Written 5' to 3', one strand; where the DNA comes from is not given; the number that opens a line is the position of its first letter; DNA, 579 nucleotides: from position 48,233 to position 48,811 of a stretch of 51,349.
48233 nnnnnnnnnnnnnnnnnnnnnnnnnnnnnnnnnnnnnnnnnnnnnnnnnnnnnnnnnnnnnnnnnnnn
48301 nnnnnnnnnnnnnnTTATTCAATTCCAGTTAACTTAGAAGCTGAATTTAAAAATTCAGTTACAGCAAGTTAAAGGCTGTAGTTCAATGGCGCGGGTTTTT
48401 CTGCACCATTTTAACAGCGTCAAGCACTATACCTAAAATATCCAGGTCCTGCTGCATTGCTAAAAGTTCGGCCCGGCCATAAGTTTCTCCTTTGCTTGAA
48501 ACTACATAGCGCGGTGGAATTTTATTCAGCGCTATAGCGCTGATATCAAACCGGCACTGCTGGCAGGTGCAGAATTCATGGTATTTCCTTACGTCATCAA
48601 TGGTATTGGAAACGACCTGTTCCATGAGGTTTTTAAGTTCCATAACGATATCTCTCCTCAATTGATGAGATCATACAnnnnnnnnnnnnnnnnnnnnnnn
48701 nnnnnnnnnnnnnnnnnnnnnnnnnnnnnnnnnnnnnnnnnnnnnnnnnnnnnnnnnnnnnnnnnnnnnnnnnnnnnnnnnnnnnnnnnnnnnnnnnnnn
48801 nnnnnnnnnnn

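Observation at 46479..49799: HD-GYP + ComFB + FapA(DUF342) trio placed between a c-di-GMP riboswitch and flgM: candidate second-messenger module for flagellar assembly or placement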

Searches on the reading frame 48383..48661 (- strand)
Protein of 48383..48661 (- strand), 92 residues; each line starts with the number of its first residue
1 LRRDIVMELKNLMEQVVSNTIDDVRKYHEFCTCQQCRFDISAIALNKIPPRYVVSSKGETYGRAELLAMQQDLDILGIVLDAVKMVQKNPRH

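Call 4: search_protein_families(library=pfam, proteins=[window:48383-48661:-], max_evalue=0.01)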
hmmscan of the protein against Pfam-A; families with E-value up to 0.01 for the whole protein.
window:48383-48661:- (92 aa): 1 family
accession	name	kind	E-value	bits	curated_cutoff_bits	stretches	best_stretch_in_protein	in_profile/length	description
PF10719.14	ComFB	-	4e-23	81.7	25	1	10-90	1-83/83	Late competence development protein ComFB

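Call 5: search_protein_families(library=ncbifam, proteins=[window:48383-48661:-], max_evalue=0.01)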
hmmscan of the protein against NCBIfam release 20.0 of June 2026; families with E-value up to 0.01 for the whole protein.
window:48383-48661:- (92 aa): 1 family
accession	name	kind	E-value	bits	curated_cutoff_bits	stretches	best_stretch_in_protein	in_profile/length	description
NF052654.1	CmpProtComFBBac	equivalog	2.1e-14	53.3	120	1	11-90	4-84/84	late competence protein ComFB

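Call 17: search_solved_structures(query=window:48383-48661:-, max_evalue=1, show_alignments=4)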
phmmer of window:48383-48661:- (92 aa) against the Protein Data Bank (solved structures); distinct sequences matched with E-value up to 1: 2.
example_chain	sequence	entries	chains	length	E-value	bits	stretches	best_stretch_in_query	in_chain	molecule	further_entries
4wai_A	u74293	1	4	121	7e-11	45.2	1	11-90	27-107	ComF operon protein 2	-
8hja_A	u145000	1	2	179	1.7e-06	31.1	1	11-90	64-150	c-di-GMP receptor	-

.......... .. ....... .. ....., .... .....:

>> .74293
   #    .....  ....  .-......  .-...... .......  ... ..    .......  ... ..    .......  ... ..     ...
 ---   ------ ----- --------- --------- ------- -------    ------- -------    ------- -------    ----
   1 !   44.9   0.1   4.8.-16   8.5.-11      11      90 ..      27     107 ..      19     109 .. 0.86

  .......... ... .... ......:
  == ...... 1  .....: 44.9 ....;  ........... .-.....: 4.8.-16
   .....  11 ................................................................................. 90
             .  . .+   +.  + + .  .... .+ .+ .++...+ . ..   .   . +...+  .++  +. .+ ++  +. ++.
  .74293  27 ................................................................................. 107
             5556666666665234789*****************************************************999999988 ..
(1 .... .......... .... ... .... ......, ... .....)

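Call 20: find_homologous_proteins(query=window:48383-48643:-, max_evalue=0.001)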
Query window:48383-48643:- (86 aa): 26 proteins with E <= 0.001 among 26 candidates.
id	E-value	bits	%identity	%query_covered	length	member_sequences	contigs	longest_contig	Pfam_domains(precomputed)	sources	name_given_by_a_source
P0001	4.4e-45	168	87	100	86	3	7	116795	PF10719.15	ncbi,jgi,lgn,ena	-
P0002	1.3e-42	160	84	100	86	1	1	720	PF10719.15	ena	-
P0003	1.3e-42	160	85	100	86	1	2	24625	PF10719.15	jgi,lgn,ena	-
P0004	3.5e-42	159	83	100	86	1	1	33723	PF10719.15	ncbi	-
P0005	6.7e-42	158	83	100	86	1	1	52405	PF10719.15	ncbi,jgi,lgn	-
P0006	9.3e-42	158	84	100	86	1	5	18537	PF10719.15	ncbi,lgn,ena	-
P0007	1.8e-41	157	84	100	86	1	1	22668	PF10719.15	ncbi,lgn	ncbi:MAG: late competence development ComFB family protein [Bacillota bacterium]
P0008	3.6e-41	156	81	100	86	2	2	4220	PF10719.15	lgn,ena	-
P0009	2.5e-40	153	79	100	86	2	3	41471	PF10719.15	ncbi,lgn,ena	-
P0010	5.1e-39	149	80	100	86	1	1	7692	PF10719.15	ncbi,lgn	-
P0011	7.0e-39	149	79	100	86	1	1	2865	PF10719.15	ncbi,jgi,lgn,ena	-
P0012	2.0e-38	147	77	100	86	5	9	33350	PF10719.15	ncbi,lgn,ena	-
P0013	4.0e-38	146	76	100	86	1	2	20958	PF10719.15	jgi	-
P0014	7.2e-38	145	77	100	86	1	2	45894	PF10719.15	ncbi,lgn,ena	-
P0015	7.6e-38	145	76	100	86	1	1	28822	PF10719.15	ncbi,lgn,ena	-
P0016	9.8e-38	145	76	100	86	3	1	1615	PF10719.15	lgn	-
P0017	2.1e-37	144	74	100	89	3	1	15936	PF10719.15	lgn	-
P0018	1.0e-36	142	72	100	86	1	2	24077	PF10719.15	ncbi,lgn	-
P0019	2.6e-36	140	74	100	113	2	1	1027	PF10719.15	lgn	-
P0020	2.1e-35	137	73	100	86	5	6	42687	PF10719.15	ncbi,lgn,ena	-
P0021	6.7e-35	136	76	100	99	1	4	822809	PF10719.15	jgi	jgi:competence protein ComFB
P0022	7.4e-35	136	72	100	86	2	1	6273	PF10719.15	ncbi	-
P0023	1.4e-34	135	70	100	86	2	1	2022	PF10719.15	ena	-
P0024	3.9e-34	133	70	100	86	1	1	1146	PF10719.15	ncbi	-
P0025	5.4e-34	133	70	100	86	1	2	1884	PF10719.15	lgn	-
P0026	1.5e-33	132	69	100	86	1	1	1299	PF10719.15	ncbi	-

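Call 22: find_encoding_contigs(protein=P0021, flank=7000, max_places=3)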
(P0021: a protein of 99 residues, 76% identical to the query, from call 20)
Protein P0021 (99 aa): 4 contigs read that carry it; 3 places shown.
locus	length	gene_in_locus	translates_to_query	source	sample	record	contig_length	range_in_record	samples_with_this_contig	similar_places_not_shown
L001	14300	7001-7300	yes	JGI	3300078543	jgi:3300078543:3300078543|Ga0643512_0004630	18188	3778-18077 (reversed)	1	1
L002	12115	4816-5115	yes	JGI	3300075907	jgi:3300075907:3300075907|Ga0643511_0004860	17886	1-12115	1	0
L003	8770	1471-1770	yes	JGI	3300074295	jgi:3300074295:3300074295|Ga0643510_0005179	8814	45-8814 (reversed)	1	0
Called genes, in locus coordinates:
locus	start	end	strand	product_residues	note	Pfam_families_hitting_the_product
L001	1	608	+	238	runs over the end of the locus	?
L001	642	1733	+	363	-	PF01784:DUF34_NIF3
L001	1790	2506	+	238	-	PF24481:CT398_CC, PF02591:Zn_ribbon_9 (weak)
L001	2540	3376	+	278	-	-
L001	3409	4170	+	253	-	PF00902:TatC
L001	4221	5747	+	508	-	-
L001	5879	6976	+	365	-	PF13487:HD_5, PF01966:HD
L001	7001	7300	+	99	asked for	PF10719:ComFB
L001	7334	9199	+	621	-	PF20250:FapA_N, PF03961:FapA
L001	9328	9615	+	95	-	PF04316:FlgM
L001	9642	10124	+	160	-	PF05130:FlgN (weak)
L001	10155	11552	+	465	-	PF22638:FlgK_D1, PF06429:Flg_bbr_C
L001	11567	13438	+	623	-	PF00669:Flagellin_N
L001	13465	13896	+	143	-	PF02623:FliW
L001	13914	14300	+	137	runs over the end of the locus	-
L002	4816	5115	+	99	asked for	PF10719:ComFB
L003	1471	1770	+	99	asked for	PF10719:ComFB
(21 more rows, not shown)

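Call 23: find_encoding_contigs(protein=P0001, flank=7000, max_places=3)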
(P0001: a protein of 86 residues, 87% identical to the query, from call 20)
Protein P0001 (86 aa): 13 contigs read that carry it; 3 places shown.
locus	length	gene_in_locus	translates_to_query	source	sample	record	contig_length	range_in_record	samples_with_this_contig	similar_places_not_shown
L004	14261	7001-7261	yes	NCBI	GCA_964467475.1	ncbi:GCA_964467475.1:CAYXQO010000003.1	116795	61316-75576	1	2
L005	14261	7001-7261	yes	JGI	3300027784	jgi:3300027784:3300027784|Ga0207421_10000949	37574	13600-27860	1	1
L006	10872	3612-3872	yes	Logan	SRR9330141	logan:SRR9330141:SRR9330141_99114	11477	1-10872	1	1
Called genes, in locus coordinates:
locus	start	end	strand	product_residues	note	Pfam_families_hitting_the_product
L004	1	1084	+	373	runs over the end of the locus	PF01784:DUF34_NIF3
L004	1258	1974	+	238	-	PF24481:CT398_CC, PF02591:Zn_ribbon_9 (weak)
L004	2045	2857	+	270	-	-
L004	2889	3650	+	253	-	PF00902:TatC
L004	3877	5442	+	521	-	-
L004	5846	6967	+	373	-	PF13487:HD_5, PF01966:HD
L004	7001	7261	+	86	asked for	PF10719:ComFB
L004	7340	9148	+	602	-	PF20250:FapA_N, PF03961:FapA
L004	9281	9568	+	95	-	PF04316:FlgM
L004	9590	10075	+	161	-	PF05130:FlgN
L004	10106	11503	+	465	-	PF22638:FlgK_D1, PF06429:Flg_bbr_C (weak)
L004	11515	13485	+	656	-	PF00669:Flagellin_N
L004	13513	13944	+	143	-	PF02623:FliW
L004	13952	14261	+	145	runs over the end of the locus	-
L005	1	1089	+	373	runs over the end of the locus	PF01784:DUF34_NIF3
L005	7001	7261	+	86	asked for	PF10719:ComFB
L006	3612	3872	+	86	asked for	PF10719:ComFB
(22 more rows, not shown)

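Call 61: search_protein_representatives(protein=window:48383-48643:-)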
Query: 86 residues. Proteins with E-value up to 0.001 (for the whole library): 1276; up to 1e-10: 193; up to 1e-30: 0. The best 150 are listed.
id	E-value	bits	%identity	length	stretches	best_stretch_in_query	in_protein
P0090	9.0e-28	111.6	43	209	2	3-86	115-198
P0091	1.0e-24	101.8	33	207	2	4-86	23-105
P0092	1.2e-24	101.6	54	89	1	3-86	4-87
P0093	5.2e-24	99.6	35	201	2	3-86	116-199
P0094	5.9e-24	99.4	55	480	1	1-86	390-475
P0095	5.9e-20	86.7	48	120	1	1-86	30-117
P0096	5.1e-19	83.7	32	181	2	3-86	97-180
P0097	6.5e-19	83.4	49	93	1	2-86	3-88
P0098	7.9e-19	83.1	34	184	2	3-86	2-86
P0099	8.4e-19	83.0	47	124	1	1-86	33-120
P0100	1.8e-18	82.0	33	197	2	3-86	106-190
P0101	2.5e-18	81.5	35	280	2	3-86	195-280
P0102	2.5e-18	81.5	42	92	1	1-86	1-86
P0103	3.7e-18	81.0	36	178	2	4-86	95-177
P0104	6.4e-18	80.2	34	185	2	3-86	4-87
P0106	1.2e-17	79.4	49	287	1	1-86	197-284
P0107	6.2e-17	77.1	33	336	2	5-86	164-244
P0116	7.9e-16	73.6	44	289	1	2-86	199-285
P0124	3.0e-15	71.7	32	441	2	5-86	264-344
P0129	8.7e-15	70.2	30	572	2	3-86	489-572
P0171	5.8e-13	64.4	38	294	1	3-86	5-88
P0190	1.9e-12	62.8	40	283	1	5-86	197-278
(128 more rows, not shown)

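Call 62: search_protein_families(library=pfam, proteins=[P0094, P0106, P0116, P0190, P0129, P0124, P0107, P0101, P0090, P0171], max_evalue=0.001)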
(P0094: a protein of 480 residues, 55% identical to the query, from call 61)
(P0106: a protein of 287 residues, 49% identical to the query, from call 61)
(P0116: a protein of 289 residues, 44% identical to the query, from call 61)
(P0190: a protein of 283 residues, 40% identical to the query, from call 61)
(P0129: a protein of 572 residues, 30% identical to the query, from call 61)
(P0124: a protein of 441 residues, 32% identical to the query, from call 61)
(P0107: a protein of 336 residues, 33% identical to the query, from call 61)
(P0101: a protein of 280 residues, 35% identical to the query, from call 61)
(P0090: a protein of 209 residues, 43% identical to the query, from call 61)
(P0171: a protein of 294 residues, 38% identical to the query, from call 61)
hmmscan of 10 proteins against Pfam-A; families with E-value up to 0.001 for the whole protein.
P0094 (480 aa): 3 families
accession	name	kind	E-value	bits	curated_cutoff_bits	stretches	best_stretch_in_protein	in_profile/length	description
PF13487.12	HD_5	-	1.5e-32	113.1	27.2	1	146-296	16-169/170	HD domain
PF10719.14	ComFB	-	1.2e-18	67.4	25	1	393-473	1-83/83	Late competence development protein ComFB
PF01966.28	HD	-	6.8e-15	55.8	22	1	144-266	1-115/116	HD domain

P0106 (287 aa): 1 family
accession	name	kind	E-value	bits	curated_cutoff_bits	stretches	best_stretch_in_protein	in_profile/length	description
PF10719.14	ComFB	-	2.9e-23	82.2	25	1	200-282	1-83/83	Late competence development protein ComFB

P0116 (289 aa): 1 family
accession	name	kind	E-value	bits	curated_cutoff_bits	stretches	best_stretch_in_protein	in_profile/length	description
PF10719.14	ComFB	-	7.4e-25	87.3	25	1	201-283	1-83/83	Late competence development protein ComFB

P0190 (283 aa): 1 family
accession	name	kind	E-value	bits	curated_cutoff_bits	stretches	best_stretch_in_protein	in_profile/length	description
PF10719.14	ComFB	-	6.8e-22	77.8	25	1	196-275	1-82/83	Late competence development protein ComFB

P0129 (572 aa): 1 family
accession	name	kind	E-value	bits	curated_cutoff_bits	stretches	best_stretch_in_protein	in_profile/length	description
PF10719.14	ComFB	-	9.8e-29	99.7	25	2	490-570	1-83/83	Late competence development protein ComFB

P0124 (441 aa): 1 family
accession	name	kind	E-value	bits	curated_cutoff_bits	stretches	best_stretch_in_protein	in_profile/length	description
PF10719.14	ComFB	-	1.6e-31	108.6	25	2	355-439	1-83/83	Late competence development protein ComFB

P0107 (336 aa): 1 family
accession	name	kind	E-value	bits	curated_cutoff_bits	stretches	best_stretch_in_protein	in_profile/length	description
PF10719.14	ComFB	-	1.4e-27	96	25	2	255-334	2-83/83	Late competence development protein ComFB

P0101 (280 aa): 1 family
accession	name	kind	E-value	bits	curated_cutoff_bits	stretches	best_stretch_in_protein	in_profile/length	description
PF10719.14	ComFB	-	1.4e-30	105.6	25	2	197-278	2-83/83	Late competence development protein ComFB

P0090 (209 aa): 1 family
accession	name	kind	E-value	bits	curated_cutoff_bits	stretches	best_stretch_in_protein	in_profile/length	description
PF10719.14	ComFB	-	3.5e-41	139.6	25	2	116-196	1-83/83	Late competence development protein ComFB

P0171 (294 aa): 1 family
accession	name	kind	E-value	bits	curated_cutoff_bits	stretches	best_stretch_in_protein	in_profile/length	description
PF10719.14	ComFB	-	2.5e-22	79.1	25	1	6-86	1-83/83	Late competence development protein ComFB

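Call 63: predict_structure(alignment_id=A2)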
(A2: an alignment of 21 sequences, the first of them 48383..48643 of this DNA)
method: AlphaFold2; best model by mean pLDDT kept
length: 86 residues; sequences in the alignment: 21
mean_pLDDT: 78.6   pTM: 0.66
mean pLDDT of the five models: 78.6, 68.4, 54.0, 51.6, 47.8
residues with pLDDT >= 90: 10; 70-90: 51; 50-70: 24; < 50: 1
segments of 3 or more residues with pLDDT < 50: none
pLDDT, mean of each block of 10 residues (from residue 1): 75 88 87 88 65 58 71 90 87
secondary structure, 60 per line:
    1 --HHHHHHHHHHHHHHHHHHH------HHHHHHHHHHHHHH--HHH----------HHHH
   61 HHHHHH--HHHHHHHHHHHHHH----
elements in order: H3-21 H28-41 H57-66 H69-82

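Call 67: find_homologous_proteins(query=P0094, max_evalue=1e-20)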
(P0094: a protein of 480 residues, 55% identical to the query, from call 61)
Query P0094 (480 aa): 2674 proteins with E <= 1e-20 among 8000 candidates; the best 120 are listed.
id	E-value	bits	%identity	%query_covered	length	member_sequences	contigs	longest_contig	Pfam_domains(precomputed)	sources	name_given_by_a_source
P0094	0.0e+0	1084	100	100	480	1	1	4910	PF13487.13,PF01966.29,PF10719.15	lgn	-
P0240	2.0e-149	517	66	76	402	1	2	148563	PF13487.13,PF01966.29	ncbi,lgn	-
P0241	3.6e-143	496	65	76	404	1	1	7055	PF13487.13,PF01966.29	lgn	-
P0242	3.4e-137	476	60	76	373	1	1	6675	PF13487.13,PF01966.29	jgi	-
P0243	1.2e-134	468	55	77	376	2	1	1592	PF13487.13,PF01966.29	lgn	-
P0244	3.9e-134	466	58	77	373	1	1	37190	PF13487.13,PF01966.29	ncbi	ncbi:MAG: HD-GYP domain-containing protein [Bacillota bacterium]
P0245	2.2e-133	464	60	76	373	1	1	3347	PF13487.13,PF01966.29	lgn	-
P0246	4.3e-133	463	57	77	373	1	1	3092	PF13487.13,PF01966.29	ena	-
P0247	5.2e-133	463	59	76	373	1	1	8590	PF13487.13,PF01966.29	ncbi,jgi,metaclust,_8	jgi:HD-GYP domain-containing protein (c-di-GMP phosphodiesterase class II)|metaclust:\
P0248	6.6e-133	462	56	76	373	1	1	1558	PF13487.13,PF01966.29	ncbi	-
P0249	1.9e-132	461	54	78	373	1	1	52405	PF13487.13,PF01966.29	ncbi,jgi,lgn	-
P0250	9.7e-132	458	56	77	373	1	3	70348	PF13487.13,PF01966.29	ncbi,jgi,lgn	-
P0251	1.4e-130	455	55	76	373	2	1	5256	PF13487.13,PF01966.29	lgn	-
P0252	2.3e-130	454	56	77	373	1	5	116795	PF13487.13,PF01966.29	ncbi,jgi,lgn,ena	-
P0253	3.1e-130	453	55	76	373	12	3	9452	PF13487.13,PF01966.29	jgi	jgi:HD-GYP domain-containing protein (c-di-GMP phosphodiesterase class II)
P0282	3.2e-122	427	51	78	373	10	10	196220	PF13487.13,PF01966.29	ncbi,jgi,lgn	ncbi:MAG: HD-GYP domain-containing protein [Dethiobacteria bacterium]|jgi:HD-GYP domain-containing p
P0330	7.6e-86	307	43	76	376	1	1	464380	PF13487.13,PF01966.29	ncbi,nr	ncbi:HD-GYP domain-containing protein [Bacillota bacterium LX-D]|nr:HD-GYP domain-containing protein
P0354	2.0e-75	273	38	76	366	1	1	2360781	PF13487.13,PF01966.29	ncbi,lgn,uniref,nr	ncbi:Metal-dependent phosphohydrolase [Candidatus Syntrophocurvum alkaliphilum]|uniref:Metal-depende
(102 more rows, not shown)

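Call 68: find_encoding_contigs(protein=P0094, flank=5000, max_places=2)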
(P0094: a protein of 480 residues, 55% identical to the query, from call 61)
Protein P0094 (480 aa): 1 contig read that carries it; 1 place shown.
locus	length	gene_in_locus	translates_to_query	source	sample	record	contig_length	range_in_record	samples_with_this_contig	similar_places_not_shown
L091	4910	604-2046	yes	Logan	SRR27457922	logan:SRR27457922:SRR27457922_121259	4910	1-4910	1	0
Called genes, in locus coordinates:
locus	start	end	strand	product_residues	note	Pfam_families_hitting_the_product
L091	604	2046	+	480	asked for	PF13487:HD_5, PF01966:HD, PF10719:ComFB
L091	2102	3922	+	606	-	PF20250:FapA_N, PF03961:FapA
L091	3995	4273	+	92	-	PF04316:FlgM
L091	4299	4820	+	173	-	-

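Call 69: find_encoding_contigs(protein=P0240, flank=6000, max_places=1)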
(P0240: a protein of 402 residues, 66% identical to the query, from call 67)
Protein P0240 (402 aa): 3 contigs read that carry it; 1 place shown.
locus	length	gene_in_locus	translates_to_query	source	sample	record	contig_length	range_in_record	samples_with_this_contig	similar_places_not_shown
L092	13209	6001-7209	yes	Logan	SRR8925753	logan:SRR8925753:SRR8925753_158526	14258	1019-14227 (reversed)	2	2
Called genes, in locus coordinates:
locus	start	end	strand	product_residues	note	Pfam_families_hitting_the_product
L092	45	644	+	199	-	-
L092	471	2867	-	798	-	PF13439:Glyco_transf_4 (weak), PF00534:Glycos_transf_1, PF13692:Glyco_trans_1_4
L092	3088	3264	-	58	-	-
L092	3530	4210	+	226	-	PF08901:DUF1847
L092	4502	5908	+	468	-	PF00206:Lyase_1, PF10415:FumaraseC_C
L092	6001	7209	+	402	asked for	PF13487:HD_5, PF01966:HD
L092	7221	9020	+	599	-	PF20250:FapA_N, PF03961:FapA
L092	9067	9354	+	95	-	PF04316:FlgM (weak)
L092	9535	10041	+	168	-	PF05130:FlgN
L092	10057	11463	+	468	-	PF22638:FlgK_D1, PF06429:Flg_bbr_C (weak)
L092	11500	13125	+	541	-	PF00669:Flagellin_N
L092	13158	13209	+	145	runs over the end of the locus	PF02623:FliW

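Call 70: find_encoding_contigs(protein=P0282, flank=6000, max_places=1)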
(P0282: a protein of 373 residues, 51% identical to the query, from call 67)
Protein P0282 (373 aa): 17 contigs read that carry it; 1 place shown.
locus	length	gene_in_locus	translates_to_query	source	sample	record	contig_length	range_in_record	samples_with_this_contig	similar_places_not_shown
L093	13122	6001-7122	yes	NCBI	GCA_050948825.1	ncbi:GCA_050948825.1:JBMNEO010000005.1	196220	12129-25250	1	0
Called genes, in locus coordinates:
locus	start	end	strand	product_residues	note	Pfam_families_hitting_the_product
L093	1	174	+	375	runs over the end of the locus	PF03977:OAD_beta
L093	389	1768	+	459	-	PF12229:PG_binding_4 (weak), PF04294:VanW, PF07501:G5 (weak)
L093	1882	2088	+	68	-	PF07870:DUF1657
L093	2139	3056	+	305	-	PF20730:YetF_N, PF04239:DUF421, PF07870:DUF1657 (weak)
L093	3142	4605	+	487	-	PF00749:tRNA-synt_1c, PF19269:Anticodon_2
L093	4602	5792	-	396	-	PF13439:Glyco_transf_4, PF13579:Glyco_trans_4_4, PF00534:Glycos_transf_1, PF13692:Glyco_trans_1_4, PF13524:Glyco_trans_1_2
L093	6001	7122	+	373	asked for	PF13487:HD_5, PF01966:HD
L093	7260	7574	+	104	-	-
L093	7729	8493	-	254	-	PF00376:MerR, PF13411:MerR_1, PF09278:MerR-DNA-bind, PF07739:TipAS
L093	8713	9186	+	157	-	PF12724:Flavodoxin_5 (faint)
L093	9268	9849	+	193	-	PF01966:HD (weak)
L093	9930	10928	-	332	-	PF00535:Glycos_transf_2, PF10111:Glyco_tranf_2_2, PF13641:Glyco_tranf_2_3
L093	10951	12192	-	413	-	PF00535:Glycos_transf_2, PF10111:Glyco_tranf_2_2 (weak), PF13641:Glyco_tranf_2_3 (faint), PF02709:Glyco_transf_7C (weak)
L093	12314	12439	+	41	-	-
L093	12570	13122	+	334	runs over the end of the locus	PF01073:3Beta_HSD, PF01370:Epimerase, PF02719:Polysacc_synt_2, PF04321:RmlD_sub_bind, PF07993:NAD_binding_4 (faint), PF13460:NAD_binding_10 (weak), PF16363:GDP_Man_Dehyd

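Call 72: fold_search(model_id=the predicted structure, library=pdb)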
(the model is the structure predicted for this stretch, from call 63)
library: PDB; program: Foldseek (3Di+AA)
matches with E <= 10: 75; with E <= 0.001: 0
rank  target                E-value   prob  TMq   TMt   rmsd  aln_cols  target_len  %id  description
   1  4wai_B                4.4e-03  1.00  0.55  0.53   4.9        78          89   35  Structural characterization of the late competence protein ComFB from Bacillus subtilis. (released 2014-12-10)
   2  4wai_D                4.6e-03  1.00  0.57  0.55   4.8        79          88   34  Structural characterization of the late competence protein ComFB from Bacillus subtilis. (released 2014-12-10)
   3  4wai_A                7.0e-03  1.00  0.50  0.48   4.2        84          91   26  Structural characterization of the late competence protein ComFB from Bacillus subtilis. (released 2014-12-10)
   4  8hja_B                2.6e-02  0.99  0.52  0.39   4.4        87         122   23  The crystal structure of syn_CdgR-(c-di-GMP) from Synechocystis sp. PCC 6803 (released 2023-03-29)
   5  8hja_A                6.7e-02  1.00  0.60  0.37   3.8        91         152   19  The crystal structure of syn_CdgR-(c-di-GMP) from Synechocystis sp. PCC 6803 (released 2023-03-29)
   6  3bp9_V                3.1e+00  0.10  0.34  0.27   9.3        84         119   17  Structure of B-tropic MLV capsid N-terminal domain (released 2008-02-12)
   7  4tvq_B                3.3e+00  0.06  0.28  0.16  10.9        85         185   21  CCM3 in complex with CCM2 LD-like motif (released 2015-03-25)
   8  3cxb_A                3.7e+00  0.15  0.45  0.16   9.1       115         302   12  Crystal Structure of sifa and skip (released 2008-12-02)
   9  5w6q_A                3.7e+00  0.07  0.28  0.08  10.8        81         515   14  Structural basis for recognition of artificial DNA by an evolved KlenTaq variant (released 2018-07-18)
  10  3x38_A                4.1e+00  0.33  0.57  0.61   5.0        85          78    8  Crystal structure of the C-terminal domain of Sld7 (released 2015-08-19)
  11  2oez_B                4.3e+00  0.04  0.29  0.12  14.3       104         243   14  Protein of Unknown Function (DUF1342) from Vibrio parahaemolyticus (released 2007-01-30)
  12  8xk7_A                4.6e+00  0.06  0.28  0.07  12.1        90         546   13  binary complex of DNA polymerase SFM4-3 recognizing C2 methyoxy nucleotide (released 2024-11-27)
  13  1ni3                  4.6e+00  0.05  0.27  0.08  11.2        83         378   13  Structure of the Schizosaccharomyces pombe YchF GTPase (released 2003-01-07)
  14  2k19_MODEL_1_A        4.6e+00  0.04  0.27  0.24  14.0        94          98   14  NMR solution structure of PisI (released 2008-06-17)
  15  3ssa_B                4.6e+00  0.04  0.26  0.08  10.4        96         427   14  Crystal structure of subunit B mutant N157T of the A1AO ATP synthase (released 2012-09-05)
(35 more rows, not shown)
